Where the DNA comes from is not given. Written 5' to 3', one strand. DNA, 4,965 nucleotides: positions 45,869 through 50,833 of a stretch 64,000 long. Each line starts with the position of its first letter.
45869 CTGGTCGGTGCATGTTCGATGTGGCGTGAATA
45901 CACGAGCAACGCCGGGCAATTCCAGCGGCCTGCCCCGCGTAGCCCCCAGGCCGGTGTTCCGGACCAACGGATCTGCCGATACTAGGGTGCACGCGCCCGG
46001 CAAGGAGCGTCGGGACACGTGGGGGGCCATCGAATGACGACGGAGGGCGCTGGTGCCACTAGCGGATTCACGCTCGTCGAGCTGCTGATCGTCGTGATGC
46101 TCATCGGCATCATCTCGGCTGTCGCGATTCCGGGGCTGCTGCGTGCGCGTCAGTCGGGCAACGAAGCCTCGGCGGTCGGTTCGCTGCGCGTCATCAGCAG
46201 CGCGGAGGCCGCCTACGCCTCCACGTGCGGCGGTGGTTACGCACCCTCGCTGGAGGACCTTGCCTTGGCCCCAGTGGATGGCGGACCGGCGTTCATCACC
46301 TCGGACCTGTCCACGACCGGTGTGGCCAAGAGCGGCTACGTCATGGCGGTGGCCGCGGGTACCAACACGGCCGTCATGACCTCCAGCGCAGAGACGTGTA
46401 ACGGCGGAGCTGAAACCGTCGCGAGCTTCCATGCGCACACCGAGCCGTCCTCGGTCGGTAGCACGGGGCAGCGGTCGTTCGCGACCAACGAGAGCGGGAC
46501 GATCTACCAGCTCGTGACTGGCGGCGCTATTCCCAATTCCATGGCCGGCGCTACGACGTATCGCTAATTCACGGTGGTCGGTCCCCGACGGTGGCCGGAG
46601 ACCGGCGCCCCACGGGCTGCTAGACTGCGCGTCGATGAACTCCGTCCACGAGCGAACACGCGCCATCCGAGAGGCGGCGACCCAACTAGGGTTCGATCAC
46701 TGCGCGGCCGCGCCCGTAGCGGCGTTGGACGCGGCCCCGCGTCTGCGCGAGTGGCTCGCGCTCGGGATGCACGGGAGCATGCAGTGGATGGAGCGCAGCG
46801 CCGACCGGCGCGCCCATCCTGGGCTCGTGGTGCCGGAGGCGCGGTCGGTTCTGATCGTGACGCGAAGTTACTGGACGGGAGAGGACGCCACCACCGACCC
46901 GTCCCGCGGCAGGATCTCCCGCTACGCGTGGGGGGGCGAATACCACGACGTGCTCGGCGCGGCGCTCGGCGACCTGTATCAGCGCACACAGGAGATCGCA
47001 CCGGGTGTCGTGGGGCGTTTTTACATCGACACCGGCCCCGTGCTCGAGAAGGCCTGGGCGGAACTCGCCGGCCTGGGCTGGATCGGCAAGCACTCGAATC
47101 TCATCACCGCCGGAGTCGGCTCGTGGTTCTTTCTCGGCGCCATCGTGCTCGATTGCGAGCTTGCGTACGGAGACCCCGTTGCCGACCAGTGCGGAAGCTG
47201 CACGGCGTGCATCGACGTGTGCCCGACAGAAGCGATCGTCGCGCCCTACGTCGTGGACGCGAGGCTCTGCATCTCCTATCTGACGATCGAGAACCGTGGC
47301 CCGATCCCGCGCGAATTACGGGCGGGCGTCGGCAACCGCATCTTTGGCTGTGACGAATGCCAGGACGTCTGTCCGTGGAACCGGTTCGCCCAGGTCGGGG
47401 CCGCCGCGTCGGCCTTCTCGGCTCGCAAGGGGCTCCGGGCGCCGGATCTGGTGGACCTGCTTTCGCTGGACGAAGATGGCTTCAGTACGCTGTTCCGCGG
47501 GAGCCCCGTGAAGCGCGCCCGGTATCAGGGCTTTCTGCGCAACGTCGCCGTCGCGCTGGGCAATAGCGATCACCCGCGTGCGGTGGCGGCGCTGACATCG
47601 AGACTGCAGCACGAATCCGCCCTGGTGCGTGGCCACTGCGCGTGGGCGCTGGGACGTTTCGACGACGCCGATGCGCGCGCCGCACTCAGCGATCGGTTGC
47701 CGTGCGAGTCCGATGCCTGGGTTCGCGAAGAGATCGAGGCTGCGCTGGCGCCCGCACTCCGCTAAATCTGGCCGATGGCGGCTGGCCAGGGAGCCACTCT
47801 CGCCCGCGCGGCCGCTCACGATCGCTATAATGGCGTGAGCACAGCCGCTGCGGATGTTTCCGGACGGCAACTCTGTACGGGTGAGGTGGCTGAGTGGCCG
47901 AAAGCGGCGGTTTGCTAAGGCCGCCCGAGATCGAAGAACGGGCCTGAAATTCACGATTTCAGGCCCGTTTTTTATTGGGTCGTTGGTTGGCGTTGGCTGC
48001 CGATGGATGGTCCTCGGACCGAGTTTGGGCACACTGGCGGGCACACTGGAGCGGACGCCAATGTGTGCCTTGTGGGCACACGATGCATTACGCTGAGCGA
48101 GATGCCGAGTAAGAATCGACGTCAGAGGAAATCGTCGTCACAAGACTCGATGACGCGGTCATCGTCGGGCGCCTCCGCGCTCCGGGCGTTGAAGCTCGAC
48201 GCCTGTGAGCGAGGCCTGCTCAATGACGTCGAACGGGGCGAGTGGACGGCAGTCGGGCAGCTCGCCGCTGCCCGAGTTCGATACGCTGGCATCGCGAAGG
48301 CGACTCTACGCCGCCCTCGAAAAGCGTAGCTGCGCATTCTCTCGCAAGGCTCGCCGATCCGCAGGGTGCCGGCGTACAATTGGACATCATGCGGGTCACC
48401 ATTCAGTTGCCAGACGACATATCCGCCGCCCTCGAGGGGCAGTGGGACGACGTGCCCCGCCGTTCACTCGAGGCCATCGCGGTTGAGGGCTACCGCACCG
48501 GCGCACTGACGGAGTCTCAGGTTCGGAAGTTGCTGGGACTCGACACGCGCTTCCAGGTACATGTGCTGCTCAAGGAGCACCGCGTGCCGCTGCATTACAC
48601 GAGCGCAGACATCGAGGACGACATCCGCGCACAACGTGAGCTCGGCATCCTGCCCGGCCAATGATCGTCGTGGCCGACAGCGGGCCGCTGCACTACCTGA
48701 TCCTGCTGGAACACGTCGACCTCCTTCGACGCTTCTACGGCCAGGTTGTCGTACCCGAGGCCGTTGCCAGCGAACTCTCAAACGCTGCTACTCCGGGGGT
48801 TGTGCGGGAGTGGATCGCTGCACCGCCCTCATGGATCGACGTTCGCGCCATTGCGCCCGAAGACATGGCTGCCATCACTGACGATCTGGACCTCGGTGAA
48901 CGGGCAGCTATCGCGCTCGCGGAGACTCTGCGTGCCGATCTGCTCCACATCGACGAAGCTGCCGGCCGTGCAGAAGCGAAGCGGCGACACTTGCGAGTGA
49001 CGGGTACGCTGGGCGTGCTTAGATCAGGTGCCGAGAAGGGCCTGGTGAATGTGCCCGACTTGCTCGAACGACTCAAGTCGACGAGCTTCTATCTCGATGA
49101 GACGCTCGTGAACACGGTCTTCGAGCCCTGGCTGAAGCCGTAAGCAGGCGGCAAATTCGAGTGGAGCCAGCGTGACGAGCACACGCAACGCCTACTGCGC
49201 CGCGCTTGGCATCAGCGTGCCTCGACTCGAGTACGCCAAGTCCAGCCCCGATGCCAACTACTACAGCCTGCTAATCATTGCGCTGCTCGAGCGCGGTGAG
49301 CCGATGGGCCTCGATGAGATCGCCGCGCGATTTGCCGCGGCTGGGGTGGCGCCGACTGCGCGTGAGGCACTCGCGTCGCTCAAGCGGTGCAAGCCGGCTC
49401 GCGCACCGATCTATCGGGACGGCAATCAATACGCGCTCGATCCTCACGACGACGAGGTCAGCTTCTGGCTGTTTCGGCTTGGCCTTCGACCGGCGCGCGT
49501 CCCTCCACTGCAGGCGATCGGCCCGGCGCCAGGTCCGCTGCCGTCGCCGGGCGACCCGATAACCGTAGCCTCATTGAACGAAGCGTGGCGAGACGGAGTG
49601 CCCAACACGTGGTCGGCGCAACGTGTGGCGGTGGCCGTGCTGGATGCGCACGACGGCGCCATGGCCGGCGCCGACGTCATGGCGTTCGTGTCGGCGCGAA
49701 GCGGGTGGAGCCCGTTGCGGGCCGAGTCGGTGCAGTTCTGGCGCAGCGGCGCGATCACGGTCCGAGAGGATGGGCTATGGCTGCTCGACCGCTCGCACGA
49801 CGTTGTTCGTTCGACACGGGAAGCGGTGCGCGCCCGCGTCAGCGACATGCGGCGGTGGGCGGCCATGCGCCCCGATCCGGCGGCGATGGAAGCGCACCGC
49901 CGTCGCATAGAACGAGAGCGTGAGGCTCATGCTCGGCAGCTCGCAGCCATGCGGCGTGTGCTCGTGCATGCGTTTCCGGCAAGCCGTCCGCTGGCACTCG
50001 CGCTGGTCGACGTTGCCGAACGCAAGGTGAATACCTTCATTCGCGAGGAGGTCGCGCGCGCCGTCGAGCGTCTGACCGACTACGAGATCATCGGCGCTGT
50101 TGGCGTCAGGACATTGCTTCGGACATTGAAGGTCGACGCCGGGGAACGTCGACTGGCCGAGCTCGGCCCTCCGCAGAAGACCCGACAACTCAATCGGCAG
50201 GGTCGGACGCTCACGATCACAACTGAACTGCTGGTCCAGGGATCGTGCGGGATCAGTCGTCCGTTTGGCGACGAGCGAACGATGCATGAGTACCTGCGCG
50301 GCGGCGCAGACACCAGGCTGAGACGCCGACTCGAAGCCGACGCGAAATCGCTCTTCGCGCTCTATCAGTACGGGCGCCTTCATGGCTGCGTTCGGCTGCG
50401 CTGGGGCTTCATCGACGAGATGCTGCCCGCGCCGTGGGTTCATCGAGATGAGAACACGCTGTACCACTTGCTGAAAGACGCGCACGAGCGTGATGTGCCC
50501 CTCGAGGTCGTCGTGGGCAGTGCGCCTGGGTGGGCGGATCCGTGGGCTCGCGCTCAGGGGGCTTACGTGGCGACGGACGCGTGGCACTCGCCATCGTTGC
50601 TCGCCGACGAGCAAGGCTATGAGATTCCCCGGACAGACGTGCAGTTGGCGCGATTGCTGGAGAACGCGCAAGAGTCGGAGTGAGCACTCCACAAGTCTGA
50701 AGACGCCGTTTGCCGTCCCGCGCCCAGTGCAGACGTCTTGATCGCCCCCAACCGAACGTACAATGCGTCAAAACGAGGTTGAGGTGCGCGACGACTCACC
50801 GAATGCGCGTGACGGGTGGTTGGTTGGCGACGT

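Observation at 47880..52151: Island without an integrase, bracketed by 39-bp direct repeats equal to the 5' half of tRNA-Ser(GCU)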

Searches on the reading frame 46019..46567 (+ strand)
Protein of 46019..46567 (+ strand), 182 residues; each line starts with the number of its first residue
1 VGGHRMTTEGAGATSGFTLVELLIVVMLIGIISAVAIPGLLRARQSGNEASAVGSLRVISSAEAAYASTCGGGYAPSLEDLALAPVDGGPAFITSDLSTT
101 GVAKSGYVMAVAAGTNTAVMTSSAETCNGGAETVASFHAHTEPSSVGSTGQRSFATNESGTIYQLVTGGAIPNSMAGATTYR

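Call 8: search_protein_families(library=pfam, proteins=[window:46019-46567:+], max_evalue=0.01)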
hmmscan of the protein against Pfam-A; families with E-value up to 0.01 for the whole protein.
window:46019-46567:+ (182 aa): 1 family
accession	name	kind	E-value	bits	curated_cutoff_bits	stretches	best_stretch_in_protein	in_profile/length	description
PF07963.17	N_methyl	-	7.5e-05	22.6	21.2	1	15-37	5-27/27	Prokaryotic N-terminal methylation motif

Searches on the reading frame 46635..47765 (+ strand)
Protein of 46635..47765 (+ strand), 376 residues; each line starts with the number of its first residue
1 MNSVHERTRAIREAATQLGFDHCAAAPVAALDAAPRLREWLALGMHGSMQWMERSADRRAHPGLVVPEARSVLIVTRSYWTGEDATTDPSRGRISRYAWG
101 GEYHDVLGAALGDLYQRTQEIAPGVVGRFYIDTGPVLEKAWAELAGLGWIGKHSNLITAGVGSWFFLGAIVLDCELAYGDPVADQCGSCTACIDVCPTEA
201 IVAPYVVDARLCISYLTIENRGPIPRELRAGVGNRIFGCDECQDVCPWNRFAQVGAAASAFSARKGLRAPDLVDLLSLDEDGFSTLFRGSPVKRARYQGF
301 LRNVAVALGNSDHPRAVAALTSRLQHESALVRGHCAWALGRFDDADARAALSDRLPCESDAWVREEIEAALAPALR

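Call 8: search_protein_families(library=pfam, proteins=[window:46635-47765:+], max_evalue=0.01)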
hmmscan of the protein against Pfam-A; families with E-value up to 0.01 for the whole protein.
window:46635-47765:+ (376 aa): 11 families
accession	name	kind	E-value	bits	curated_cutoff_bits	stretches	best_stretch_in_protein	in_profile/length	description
PF13484.11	Fer4_16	-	6.2e-24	85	30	1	185-249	1-66/66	4Fe-4S double cluster binding domain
PF08331.15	QueG_DUF1730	-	2.2e-16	60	25.1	1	59-133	1-77/77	Epoxyqueuosine reductase QueG, DUF1730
PF13646.12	HEAT_2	-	1.8e-12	47.8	27.7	1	302-372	18-88/88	HEAT repeats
PF03130.22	HEAT_PBS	-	6e-06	26.7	20.9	0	331-352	1-22/27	PBS lyase HEAT-like repeat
PF13237.11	Fer4_10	-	3.5e-05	24.1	25.5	0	183-198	6-21/53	4Fe-4S dicluster domain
PF13513.12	HEAT_EZ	-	9.1e-05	23.3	27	1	313-342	26-55/55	HEAT-like repeat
PF12838.12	Fer4_7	-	0.00013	22.7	27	1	185-249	1-51/52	4Fe-4S dicluster domain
PF14697.11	Fer4_21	-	0.00013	22.4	35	0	182-201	37-57/59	4Fe-4S dicluster domain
PF00037.32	Fer4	-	0.00017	21.7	21.1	1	183-201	5-23/24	4Fe-4S binding domain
PF13183.11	Fer4_8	-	0.0019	19.1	27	0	182-198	50-66/68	4Fe-4S dicluster domain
PF25160.1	LdpA_Fe-S-bd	-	0.0056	16.9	27.6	0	234-253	26-45/49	LdpA Fe-S cluster-binding domain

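Call 61: find_homologous_proteins(query=window:46635-47765:+, max_evalue=1e-50)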
Query window:46635-47765:+ (376 aa): 7985 proteins with E <= 1e-50 among 8000 candidates; the best 120 are listed.
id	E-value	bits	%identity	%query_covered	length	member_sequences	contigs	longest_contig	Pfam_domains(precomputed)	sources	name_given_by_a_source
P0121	2.3e-254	862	100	100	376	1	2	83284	PF03130.23,PF13484.12,PF08331.16,PF13646.13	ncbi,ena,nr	ncbi:MAG: tRNA epoxyqueuosine(34) reductase QueG [Acidobacteria bacterium]|nr:tRNA epoxyqueuosine(34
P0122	1.4e-224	764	90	99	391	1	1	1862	PF13484.12,PF08331.16,PF13646.13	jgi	jgi:epoxyqueuosine reductase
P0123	2.8e-223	759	89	99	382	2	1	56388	PF13484.12,PF12838.13,PF08331.16,PF13646.13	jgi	jgi:epoxyqueuosine reductase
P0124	6.5e-221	752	87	99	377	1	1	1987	PF13484.12,PF08331.16,PF13646.13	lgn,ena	-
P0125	1.2e-218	744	88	99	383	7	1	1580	PF13484.12,PF08331.16,PF13646.13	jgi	jgi:epoxyqueuosine reductase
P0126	1.1e-216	738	86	100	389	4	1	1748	PF13484.12,PF12838.13,PF08331.16,PF13646.13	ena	-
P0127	1.3e-216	737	86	100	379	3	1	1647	PF13484.12,PF08331.16,PF13646.13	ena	-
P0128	1.6e-215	734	86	99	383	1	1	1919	PF13484.12,PF08331.16,PF13646.13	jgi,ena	-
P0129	2.5e-215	733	87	99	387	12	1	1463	PF13484.12,PF08331.16,PF13646.13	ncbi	-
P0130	8.9e-214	728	86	99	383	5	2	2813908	PF13484.12,PF13513.13,PF08331.16,PF13646.13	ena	-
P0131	5.6e-213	725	91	93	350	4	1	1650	PF03130.23,PF13484.12,PF12838.13,PF08331.16,PF13646.13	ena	-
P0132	7.1e-213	725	85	99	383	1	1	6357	PF13484.12,PF08331.16,PF13646.13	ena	-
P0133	3.3e-212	723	85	99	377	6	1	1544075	PF03130.23,PF13484.12,PF08331.16,PF13646.13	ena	-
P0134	1.9e-211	720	83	99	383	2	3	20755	PF13484.12,PF08331.16,PF13646.13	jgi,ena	jgi:epoxyqueuosine reductase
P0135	1.5e-203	694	85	95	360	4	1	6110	PF13484.12,PF08331.16,PF13646.13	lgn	-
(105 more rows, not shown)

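Call 62: find_encoding_contigs(protein=P0123, flank=8000, max_places=2)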
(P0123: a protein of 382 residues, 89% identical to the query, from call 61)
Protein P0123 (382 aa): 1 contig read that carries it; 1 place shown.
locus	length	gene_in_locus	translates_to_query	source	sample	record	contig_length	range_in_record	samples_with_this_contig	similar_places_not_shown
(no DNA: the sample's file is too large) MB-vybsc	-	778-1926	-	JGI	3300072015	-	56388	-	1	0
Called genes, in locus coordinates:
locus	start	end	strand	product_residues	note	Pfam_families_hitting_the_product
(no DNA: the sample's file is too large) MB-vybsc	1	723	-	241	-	?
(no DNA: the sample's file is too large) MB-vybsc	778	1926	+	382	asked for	PF08331:QueG_DUF1730, PF12838:Fer4_7 (faint), PF13484:Fer4_16, PF13646:HEAT_2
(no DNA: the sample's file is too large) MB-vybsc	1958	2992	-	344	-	PF12625:Arabinose_bd, PF12833:HTH_18, PF00165:HTH_AraC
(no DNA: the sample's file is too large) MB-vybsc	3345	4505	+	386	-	PF00365:PFK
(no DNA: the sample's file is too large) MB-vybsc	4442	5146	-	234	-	-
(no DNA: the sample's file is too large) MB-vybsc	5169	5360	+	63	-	-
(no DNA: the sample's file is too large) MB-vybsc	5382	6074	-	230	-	PF00027:cNMP_binding, PF13545:HTH_Crp_2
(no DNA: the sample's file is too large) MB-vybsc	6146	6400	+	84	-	-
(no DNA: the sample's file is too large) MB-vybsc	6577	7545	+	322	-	PF00762:Ferrochelatase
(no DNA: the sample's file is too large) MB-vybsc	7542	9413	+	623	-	PF17899:Peptidase_M61_N, PF05299:Peptidase_M61, PF13180:PDZ_2 (faint), PF17820:PDZ_6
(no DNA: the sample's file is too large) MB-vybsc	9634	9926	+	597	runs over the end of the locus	PF07250:Glyoxal_oxid_N (faint), PF13418:Beta-prop_TYW4 (faint), PF24681:Kelch_KLHDC2_KLHL20_DRC7, PF24981:Beta-prop_ATRN-LZTR1, PF25210:Kelch_FKB95 (faint), PF01344:Kelch_1, PF24681:Kelch_KLHDC2_KLHL20_DRC7, PF13964:Beta-prop_Calicin (weak), +2 more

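Call 63: find_encoding_contigs(protein=P0130, flank=8000, max_places=2)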
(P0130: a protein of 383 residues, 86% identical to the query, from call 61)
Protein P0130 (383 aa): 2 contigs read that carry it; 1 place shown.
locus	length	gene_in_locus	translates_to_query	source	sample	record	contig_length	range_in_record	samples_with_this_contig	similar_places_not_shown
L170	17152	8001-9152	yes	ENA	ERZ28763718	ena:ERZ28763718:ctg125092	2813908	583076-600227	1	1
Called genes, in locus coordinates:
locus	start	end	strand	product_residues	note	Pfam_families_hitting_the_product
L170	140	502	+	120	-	PF13564:DoxX_2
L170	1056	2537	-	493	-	PF00749:tRNA-synt_1c, PF19269:Anticodon_2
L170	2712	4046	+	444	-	PF12867:DinB_2, PF03781:FGE-sulfatase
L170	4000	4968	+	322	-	PF10017:Methyltransf_33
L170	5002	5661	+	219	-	PF09360:zf-CDGSH, PF06902:Fer4_19, PF09360:zf-CDGSH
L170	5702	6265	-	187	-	PF01135:PCMT (weak), PF01209:Ubie_methyltran, PF13847:Methyltransf_31, PF08241:Methyltransf_11, PF08242:Methyltransf_12, PF13649:Methyltransf_25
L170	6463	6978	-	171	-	PF13801:Metal_resist (weak)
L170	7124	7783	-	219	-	-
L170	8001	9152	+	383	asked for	PF08331:QueG_DUF1730, PF13484:Fer4_16, PF13513:HEAT_EZ (faint), PF13646:HEAT_2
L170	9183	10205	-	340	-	PF12625:Arabinose_bd, PF12833:HTH_18, PF00165:HTH_AraC (weak)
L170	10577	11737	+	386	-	PF00365:PFK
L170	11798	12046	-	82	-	-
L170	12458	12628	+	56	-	-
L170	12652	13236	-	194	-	PF00027:cNMP_binding, PF13545:HTH_Crp_2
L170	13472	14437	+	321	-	PF00762:Ferrochelatase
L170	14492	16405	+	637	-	PF17899:Peptidase_M61_N, PF05299:Peptidase_M61, PF13180:PDZ_2 (weak)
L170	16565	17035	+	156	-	PF01878:EVE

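Call 64: find_encoding_contigs(protein=P0133, flank=8000, max_places=2)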
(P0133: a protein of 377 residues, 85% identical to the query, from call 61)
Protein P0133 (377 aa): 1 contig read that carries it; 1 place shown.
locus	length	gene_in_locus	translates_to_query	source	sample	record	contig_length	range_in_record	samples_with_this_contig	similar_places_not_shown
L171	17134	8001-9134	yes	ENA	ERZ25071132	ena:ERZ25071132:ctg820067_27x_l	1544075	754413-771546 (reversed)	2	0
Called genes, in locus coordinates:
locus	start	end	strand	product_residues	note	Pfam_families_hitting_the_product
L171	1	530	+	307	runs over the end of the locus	PF07228:SpoIIE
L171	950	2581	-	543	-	PF00749:tRNA-synt_1c, PF19269:Anticodon_2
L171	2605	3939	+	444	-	PF12867:DinB_2, PF03781:FGE-sulfatase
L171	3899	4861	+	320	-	PF10017:Methyltransf_33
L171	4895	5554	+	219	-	PF09360:zf-CDGSH, PF06902:Fer4_19, PF09360:zf-CDGSH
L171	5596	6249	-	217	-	PF01135:PCMT (weak), PF01209:Ubie_methyltran (weak), PF13847:Methyltransf_31, PF08241:Methyltransf_11, PF08242:Methyltransf_12, PF13649:Methyltransf_25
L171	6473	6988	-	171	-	-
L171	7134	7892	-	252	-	-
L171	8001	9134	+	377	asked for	PF03130:HEAT_PBS (faint), PF08331:QueG_DUF1730, PF13484:Fer4_16, PF13646:HEAT_2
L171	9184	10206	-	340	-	PF12625:Arabinose_bd, PF12833:HTH_18, PF00165:HTH_AraC (weak)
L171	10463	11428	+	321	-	PF00762:Ferrochelatase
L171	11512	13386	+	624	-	PF17899:Peptidase_M61_N, PF05299:Peptidase_M61, PF13180:PDZ_2 (weak), PF17820:PDZ_6 (weak)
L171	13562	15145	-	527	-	-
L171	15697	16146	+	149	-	PF01878:EVE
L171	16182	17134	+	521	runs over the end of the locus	PF28550:DUF8436, PF00890:FAD_binding_2 (faint), PF01266:DAO (faint), PF01494:FAD_binding_3 (faint), PF03486:HI0933_like, PF07992:Pyr_redox_2 (faint), PF21688:FAD-depend_C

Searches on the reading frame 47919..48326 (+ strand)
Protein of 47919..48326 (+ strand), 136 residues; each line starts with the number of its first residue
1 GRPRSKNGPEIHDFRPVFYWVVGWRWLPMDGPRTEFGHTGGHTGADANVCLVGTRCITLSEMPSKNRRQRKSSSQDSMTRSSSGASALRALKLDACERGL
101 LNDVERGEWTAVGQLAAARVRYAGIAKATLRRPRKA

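Call 126: search_protein_families(library=pfam, alignment_id=A9, max_evalue=0.001)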
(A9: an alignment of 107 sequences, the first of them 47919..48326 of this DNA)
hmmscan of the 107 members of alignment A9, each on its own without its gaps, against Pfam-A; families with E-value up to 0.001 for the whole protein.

A. member 1, window:47919-48326:+ (136 aa): 0 families

B. families by the number of members that match (of 107 scanned): 10 families
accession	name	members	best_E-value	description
PF11848.13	DUF3368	5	1e-06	Domain of unknown function (DUF3368)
PF03683.19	UPF0175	2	5.1e-18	Uncharacterised protein family (UPF0175)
PF01934.22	HepT-like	1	6.3e-29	Ribonuclease HepT-like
PF12704.14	MacB_PCD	1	4.6e-19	MacB-like periplasmic core domain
PF01909.29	NTP_transf_2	1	3.4e-14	Nucleotidyltransferase domain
PF18765.7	Polbeta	1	7.4e-12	Polymerase beta, Nucleotidyltransferase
PF06414.18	Zeta_toxin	1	6.1e-08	Zeta toxin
PF13671.12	AAA_33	1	1.4e-05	AAA domain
PF09407.15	AbiEi_1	1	0.00033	AbiEi antitoxin C-terminal domain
PF10620.15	MdcG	1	0.00074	Phosphoribosyl-dephospho-CoA transferase MdcG C-terminal domain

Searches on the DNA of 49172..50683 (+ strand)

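Call 58: search_rna_families(sources=[L123, L165, L143, L134, L090, L106], threshold=gathering)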
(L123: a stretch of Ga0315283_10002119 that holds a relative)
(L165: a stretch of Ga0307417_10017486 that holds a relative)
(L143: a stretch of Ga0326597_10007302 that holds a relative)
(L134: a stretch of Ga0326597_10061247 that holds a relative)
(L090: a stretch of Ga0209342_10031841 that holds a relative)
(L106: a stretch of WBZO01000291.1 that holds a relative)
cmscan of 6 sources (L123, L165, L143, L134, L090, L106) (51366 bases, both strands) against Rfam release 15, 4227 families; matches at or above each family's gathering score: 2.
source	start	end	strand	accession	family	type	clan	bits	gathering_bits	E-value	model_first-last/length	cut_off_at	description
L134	4554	4627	-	RF00005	tRNA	Gene; tRNA;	CL00001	72.5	29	5.3e-14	1-71/71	no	tRNA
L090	4956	5046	+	RF00005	tRNA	Gene; tRNA;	CL00001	56.9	29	9.8e-10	1-71/71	no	tRNA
